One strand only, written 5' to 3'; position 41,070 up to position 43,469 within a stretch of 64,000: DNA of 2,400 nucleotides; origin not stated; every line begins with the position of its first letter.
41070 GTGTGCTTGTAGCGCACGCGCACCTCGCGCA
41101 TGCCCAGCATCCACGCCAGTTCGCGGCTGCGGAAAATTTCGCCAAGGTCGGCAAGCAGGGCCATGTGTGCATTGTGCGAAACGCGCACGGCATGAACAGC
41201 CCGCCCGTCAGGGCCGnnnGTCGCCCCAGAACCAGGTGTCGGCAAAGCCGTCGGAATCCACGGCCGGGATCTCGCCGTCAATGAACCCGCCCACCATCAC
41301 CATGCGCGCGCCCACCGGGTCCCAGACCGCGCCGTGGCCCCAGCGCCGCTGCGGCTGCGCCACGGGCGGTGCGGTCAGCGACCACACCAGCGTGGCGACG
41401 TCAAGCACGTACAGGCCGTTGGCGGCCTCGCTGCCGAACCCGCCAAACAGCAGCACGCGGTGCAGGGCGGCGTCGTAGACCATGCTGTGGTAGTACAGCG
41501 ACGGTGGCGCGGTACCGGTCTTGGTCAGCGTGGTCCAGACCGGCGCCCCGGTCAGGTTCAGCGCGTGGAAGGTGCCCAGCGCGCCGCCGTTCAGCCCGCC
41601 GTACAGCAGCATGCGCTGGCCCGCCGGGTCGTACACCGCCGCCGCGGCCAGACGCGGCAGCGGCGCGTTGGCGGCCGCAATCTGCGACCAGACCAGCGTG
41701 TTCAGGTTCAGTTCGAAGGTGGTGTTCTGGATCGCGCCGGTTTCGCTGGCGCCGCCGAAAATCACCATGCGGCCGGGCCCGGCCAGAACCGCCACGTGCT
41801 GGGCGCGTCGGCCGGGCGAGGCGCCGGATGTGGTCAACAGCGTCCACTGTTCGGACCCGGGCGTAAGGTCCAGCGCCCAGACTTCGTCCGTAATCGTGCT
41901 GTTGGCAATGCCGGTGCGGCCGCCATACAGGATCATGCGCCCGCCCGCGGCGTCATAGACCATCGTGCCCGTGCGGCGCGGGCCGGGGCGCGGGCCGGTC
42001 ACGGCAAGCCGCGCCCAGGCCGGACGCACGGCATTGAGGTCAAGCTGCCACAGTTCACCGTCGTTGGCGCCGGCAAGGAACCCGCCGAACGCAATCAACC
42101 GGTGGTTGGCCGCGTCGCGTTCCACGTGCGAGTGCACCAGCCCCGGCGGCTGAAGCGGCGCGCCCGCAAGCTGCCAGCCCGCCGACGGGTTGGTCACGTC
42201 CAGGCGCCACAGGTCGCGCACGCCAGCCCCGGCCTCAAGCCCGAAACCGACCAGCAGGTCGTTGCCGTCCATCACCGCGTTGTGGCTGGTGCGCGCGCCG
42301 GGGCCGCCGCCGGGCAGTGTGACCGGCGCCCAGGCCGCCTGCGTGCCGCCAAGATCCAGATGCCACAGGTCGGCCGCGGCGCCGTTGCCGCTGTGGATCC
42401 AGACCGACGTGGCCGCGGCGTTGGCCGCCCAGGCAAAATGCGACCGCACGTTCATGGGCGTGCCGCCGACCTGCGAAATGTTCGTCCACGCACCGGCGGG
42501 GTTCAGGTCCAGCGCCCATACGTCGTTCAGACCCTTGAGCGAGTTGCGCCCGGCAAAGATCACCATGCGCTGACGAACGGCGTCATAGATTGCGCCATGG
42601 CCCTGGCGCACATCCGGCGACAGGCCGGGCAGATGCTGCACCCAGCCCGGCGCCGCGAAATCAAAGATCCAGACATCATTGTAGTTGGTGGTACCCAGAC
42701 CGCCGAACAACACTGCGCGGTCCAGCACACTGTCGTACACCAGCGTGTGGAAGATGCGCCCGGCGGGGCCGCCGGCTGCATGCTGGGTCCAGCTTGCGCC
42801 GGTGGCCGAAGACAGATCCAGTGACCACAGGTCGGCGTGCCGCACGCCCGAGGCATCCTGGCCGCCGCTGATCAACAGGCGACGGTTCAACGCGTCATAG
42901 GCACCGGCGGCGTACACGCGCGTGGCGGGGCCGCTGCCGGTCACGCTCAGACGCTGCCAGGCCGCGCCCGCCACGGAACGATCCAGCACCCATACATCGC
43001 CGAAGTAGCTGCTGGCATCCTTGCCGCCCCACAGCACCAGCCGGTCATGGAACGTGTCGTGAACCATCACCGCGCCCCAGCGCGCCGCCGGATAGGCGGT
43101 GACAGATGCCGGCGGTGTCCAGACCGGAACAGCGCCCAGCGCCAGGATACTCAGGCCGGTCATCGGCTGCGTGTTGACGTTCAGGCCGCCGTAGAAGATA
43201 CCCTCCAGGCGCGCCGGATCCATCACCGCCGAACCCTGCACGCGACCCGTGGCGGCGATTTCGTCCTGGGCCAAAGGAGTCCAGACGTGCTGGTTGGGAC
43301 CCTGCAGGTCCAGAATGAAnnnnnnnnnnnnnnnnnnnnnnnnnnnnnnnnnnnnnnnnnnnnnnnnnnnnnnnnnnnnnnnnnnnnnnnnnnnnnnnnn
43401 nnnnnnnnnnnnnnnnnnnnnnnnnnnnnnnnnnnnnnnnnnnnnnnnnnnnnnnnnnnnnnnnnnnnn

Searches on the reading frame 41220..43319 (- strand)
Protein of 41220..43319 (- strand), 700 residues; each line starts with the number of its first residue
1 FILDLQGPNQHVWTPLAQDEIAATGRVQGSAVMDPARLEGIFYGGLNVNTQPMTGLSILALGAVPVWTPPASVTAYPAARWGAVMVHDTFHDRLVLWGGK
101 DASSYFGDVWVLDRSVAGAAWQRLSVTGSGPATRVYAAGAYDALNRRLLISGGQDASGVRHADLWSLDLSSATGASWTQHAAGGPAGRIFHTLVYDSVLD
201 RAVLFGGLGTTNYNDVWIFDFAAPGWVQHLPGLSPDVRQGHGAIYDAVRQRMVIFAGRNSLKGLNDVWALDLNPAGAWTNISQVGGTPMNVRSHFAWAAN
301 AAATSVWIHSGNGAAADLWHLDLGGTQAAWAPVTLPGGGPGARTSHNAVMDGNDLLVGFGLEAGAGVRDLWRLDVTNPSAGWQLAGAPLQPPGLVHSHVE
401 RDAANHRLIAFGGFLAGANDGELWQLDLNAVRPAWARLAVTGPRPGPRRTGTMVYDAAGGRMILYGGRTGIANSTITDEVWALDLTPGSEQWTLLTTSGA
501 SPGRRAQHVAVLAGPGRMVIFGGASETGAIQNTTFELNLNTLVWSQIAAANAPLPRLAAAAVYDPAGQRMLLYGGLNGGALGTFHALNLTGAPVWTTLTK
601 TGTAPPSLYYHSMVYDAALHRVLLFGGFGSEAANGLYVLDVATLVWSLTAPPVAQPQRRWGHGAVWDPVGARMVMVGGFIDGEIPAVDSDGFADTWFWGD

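Call 92: find_homologous_proteins(query=window:41220-43319:-, max_evalue=1e-30)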
Query window:41220-43319:- (700 aa): 132 proteins with E <= 1e-30 among 8000 candidates; the best 120 are listed.
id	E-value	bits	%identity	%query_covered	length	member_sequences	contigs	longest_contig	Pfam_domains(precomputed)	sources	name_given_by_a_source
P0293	1.3e-200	687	45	100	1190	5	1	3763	PF07646.22,PF13418.13,PF24681.2,PF13854.13,PF13415.13,PF24981.2,PF01344.32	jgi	jgi:hypothetical protein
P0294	9.5e-148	512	37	100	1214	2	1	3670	PF24996.1,PF13418.13,PF24681.2,PF13854.13,PF13415.13,PF24981.2,PF01344.32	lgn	-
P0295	5.6e-133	463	43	84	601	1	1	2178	PF07646.22,PF13418.13,PF24681.2,PF13854.13,PF13415.13,PF24981.2,PF01344.32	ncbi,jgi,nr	ncbi:MAG: hypothetical protein OEY28_13300, partial [Nitrospira sp.]|nr:hypothetical protein [Nitros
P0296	8.5e-112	393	35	86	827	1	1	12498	PF24996.1,PF07646.22,PF13418.13,PF24681.2,PF13854.13,PF13415.13,PF24981.2,PF01344.32,PF13860.13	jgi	jgi:hypothetical protein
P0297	2.7e-110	388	31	89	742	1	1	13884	PF24681.2,PF13854.13,PF13415.13,PF24981.2,PF01344.32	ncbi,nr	ncbi:MAG: hypothetical protein HZB25_13900 [Candidatus Eisenbacteria bacterium]|nr:hypothetical prot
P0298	5.1e-106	374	35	87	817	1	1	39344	PF24681.2,PF13854.13,PF13415.13,PF24981.2,PF01344.32,PF13860.13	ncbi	-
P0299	2.1e-104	369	32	86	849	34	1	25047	PF13418.13,PF24681.2,PF13854.13,PF13415.13,PF24981.2,PF01344.32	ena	-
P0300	4.5e-97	344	32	79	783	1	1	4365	PF07646.22,PF13418.13,PF13360.14,PF24681.2,PF13854.13,PF13415.13,PF18962.8,PF24981.2,PF01344.32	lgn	-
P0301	1.5e-93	333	33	88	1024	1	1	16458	PF13418.13,PF24681.2,PF13854.13,PF13415.13,PF24981.2,PF01344.32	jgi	jgi:hypothetical protein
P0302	1.9e-93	332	34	86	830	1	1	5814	PF07646.22,PF13418.13,PF24681.2,PF13854.13,PF13415.13,PF25852.1,PF24981.2,PF01344.32,PF13860.13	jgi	jgi:hypothetical protein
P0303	2.2e-93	332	35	87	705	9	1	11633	PF13418.13,PF24681.2,PF13854.13,PF13415.13,PF25852.1,PF24981.2,PF01344.32,PF13860.13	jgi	-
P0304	1.8e-91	326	32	86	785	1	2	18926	PF13418.13,PF24681.2,PF13854.13,PF13415.13,PF24981.2,PF01344.32,PF13860.13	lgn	-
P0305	5.0e-91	324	33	86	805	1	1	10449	PF24996.1,PF07646.22,PF13418.13,PF24681.2,PF13854.13,PF13415.13,PF25852.1,PF24981.2,PF01344.32,PF13860.13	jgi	jgi:hypothetical protein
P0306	3.0e-89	319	32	85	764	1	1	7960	PF13418.13,PF24681.2,PF13854.13,PF13415.13,PF24981.2,PF01344.32,PF13860.13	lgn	-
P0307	4.8e-89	318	33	90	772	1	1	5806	PF24681.2,PF13854.13,PF13415.13,PF24981.2,PF01344.32,PF13860.13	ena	-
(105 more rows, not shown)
